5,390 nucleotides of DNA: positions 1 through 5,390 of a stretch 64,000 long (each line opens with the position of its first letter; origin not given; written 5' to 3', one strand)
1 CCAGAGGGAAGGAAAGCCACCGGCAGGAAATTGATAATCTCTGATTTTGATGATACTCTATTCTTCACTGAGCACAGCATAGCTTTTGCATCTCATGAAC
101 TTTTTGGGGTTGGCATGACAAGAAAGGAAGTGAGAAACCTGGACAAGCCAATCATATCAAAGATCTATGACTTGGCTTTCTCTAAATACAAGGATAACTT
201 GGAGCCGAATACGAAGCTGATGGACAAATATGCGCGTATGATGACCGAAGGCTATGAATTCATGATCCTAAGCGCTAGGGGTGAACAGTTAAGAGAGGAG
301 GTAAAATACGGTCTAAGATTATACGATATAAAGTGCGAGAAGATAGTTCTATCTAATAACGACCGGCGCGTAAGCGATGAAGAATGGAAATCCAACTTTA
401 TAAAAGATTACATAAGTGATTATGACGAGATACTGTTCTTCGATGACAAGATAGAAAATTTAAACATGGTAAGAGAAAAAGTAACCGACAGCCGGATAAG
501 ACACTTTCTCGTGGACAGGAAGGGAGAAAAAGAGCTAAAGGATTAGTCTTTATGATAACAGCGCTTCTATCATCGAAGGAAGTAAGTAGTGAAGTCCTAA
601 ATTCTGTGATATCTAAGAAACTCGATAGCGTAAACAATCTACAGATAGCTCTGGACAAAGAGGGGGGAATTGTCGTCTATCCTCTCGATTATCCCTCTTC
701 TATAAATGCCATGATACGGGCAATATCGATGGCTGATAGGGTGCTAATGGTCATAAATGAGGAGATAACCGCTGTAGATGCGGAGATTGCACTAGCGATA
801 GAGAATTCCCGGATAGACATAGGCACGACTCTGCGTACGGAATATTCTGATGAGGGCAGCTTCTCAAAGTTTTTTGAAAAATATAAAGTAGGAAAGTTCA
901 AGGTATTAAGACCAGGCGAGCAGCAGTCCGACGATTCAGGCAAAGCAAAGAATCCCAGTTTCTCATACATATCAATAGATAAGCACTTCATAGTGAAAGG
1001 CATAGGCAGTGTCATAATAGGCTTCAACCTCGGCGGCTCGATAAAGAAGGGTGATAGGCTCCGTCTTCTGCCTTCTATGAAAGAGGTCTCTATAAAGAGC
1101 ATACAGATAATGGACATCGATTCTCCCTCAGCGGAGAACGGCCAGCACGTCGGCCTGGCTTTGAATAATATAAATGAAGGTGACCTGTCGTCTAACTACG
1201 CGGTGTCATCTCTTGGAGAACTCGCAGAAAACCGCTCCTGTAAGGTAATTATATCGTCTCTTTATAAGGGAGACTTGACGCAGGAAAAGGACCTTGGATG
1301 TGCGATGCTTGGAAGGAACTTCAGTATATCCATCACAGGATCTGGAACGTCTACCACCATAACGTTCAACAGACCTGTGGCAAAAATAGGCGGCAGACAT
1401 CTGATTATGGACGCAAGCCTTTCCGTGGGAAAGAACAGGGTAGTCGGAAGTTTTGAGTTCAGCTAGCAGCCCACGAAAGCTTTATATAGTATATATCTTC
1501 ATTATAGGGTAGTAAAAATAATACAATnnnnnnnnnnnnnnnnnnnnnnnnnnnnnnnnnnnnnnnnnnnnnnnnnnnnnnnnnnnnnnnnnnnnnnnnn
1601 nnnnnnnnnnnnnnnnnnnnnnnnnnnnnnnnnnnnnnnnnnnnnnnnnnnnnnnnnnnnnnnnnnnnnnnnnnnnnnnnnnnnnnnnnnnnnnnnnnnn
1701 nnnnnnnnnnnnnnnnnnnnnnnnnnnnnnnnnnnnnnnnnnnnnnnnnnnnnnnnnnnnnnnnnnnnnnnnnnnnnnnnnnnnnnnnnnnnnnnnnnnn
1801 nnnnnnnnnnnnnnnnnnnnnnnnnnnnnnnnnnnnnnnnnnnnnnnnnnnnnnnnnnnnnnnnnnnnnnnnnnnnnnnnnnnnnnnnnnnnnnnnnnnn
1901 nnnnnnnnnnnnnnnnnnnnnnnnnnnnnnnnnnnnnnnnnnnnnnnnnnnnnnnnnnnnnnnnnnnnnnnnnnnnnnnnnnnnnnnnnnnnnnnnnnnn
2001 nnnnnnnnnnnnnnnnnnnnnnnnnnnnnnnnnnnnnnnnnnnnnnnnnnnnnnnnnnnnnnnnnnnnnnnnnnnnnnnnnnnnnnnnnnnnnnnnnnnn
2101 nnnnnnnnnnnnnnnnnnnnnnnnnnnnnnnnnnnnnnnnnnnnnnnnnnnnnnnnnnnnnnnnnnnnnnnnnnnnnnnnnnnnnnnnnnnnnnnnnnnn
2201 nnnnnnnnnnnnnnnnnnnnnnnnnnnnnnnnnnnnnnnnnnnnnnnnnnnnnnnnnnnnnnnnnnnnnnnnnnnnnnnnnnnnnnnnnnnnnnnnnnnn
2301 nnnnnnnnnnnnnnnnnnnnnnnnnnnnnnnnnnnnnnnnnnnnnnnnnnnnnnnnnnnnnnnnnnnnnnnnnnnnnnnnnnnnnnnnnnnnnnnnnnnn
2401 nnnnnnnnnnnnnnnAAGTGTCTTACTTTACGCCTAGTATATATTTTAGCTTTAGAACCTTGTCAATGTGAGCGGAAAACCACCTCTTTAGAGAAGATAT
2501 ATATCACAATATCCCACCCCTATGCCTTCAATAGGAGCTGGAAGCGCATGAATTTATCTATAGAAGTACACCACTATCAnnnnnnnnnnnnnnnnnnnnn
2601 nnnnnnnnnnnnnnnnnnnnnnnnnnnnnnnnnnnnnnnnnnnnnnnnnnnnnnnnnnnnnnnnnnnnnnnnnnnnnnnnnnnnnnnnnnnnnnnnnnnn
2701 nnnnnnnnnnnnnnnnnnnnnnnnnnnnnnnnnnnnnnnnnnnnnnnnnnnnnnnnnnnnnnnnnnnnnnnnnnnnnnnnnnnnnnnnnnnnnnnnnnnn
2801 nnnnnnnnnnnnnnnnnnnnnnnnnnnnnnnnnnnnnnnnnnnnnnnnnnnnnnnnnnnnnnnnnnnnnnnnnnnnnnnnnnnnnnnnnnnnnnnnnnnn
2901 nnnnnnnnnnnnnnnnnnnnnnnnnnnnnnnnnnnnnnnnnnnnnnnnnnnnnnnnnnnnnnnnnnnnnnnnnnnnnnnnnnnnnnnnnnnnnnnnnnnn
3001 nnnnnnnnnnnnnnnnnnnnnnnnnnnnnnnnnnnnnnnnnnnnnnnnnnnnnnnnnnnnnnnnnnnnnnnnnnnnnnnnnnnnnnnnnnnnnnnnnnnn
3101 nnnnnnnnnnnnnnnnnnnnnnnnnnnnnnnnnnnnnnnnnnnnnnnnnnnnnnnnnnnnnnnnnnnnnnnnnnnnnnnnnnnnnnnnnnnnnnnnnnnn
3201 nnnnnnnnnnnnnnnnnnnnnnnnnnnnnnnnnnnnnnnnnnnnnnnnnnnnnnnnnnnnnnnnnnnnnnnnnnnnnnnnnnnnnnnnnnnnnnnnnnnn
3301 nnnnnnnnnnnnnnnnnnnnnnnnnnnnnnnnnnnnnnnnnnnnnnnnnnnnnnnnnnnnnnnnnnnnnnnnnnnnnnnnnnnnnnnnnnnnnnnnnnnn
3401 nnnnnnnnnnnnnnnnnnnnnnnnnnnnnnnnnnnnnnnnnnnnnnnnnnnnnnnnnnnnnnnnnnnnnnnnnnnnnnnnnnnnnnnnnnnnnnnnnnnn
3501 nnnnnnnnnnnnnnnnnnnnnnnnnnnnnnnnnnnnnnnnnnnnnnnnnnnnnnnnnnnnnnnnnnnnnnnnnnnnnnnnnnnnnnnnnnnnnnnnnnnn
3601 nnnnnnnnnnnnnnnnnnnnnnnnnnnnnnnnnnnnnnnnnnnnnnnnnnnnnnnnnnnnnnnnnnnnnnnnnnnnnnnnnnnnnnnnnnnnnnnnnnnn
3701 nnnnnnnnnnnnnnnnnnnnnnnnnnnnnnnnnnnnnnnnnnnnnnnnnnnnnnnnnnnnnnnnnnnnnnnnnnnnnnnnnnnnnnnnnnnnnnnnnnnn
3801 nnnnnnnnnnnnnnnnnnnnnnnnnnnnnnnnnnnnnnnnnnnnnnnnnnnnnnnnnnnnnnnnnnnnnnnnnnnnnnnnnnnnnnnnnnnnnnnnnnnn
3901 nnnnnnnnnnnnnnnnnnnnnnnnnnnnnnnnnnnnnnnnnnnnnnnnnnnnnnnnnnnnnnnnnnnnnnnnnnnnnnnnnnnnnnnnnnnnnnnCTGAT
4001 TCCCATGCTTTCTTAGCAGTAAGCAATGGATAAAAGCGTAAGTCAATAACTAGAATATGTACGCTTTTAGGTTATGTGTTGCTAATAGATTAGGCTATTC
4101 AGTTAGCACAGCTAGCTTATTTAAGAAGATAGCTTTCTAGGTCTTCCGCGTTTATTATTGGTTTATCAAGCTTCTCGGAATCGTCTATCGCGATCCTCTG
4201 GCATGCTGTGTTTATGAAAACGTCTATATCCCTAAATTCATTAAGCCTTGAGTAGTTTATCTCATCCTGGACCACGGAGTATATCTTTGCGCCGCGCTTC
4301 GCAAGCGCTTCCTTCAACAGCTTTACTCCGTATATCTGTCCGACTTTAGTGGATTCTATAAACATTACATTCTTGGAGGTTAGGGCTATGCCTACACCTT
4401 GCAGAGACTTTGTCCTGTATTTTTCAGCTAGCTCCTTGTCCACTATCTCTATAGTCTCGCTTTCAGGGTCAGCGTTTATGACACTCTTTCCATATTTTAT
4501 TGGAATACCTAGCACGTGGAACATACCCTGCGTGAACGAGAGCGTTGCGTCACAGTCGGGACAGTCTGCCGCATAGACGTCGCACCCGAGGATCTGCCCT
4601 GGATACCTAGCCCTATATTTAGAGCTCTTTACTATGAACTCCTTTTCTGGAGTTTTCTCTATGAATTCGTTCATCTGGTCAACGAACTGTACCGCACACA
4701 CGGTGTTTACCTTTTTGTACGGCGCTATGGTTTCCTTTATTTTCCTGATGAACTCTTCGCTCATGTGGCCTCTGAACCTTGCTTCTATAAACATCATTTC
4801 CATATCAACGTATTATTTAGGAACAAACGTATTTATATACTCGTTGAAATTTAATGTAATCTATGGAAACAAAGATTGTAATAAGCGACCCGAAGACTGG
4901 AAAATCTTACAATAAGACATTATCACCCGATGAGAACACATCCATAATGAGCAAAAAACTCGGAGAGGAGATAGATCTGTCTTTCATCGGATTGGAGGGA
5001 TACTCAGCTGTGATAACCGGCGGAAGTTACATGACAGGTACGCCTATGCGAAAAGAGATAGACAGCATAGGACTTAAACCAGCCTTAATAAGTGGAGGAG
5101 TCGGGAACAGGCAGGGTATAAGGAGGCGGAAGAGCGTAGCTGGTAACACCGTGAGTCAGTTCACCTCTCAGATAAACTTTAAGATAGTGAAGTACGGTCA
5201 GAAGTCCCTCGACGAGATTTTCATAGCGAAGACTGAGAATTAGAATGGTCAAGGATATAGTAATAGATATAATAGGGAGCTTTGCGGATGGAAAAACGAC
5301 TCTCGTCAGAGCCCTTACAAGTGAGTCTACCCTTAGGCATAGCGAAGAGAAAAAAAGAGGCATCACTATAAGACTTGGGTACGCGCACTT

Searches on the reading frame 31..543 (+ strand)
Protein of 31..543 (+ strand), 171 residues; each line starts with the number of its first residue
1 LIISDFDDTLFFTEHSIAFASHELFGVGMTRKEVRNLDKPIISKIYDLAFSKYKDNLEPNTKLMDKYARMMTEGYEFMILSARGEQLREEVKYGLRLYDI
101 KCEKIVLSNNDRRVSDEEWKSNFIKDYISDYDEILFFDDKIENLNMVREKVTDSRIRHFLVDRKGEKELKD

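Call 40: search_protein_families(library=pfam, proteins=[window:31-543:+], max_evalue=0.0001)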
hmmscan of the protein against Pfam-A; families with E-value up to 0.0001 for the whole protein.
window:31-543:+ (171 aa): 1 family
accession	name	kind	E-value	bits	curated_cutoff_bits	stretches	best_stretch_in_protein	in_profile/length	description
PF11019.14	DUF2608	-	4.1e-05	23.6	22.6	0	124-157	171-204/244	Protein of unknown function (DUF2608)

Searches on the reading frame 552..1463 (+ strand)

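Call 20: search_protein_families(library=pfam, proteins=[window:552-1463:+], max_evalue=0.00001)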
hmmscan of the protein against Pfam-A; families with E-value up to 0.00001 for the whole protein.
window:552-1463:+ (304 aa): 1 family
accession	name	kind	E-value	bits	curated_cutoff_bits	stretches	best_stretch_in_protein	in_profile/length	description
PF03144.31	GTP_EFTU_D2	-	1.3e-06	29.1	30.3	1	153-212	2-66/73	Elongation factor Tu domain 2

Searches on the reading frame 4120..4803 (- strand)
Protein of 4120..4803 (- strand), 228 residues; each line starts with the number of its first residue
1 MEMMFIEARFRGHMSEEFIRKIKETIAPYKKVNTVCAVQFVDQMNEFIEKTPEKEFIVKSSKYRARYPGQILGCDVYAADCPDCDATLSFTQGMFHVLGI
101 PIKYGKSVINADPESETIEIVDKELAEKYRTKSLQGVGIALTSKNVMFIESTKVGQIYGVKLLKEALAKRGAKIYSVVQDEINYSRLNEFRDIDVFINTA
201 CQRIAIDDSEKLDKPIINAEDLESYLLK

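Call 40: search_protein_families(library=pfam, proteins=[window:4120-4803:-], max_evalue=0.0001)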
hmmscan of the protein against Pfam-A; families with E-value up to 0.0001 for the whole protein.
window:4120-4803:- (228 aa): 1 family
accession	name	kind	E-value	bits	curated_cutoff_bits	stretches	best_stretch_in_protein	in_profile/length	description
PF01866.22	Diphthamide_syn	-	6.1e-35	121.5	33.2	1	3-225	65-291/302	Putative diphthamide synthesis protein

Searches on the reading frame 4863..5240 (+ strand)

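Call 40: search_protein_families(library=pfam, proteins=[window:4863-5240:+], max_evalue=0.0001)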
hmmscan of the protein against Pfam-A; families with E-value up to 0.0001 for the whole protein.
window:4863-5240:+ (126 aa): 1 family
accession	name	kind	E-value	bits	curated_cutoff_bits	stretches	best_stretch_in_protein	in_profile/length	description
PF01092.24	Ribosomal_S6e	-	2.9e-28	98.7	26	1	4-119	2-123/125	Ribosomal protein S6e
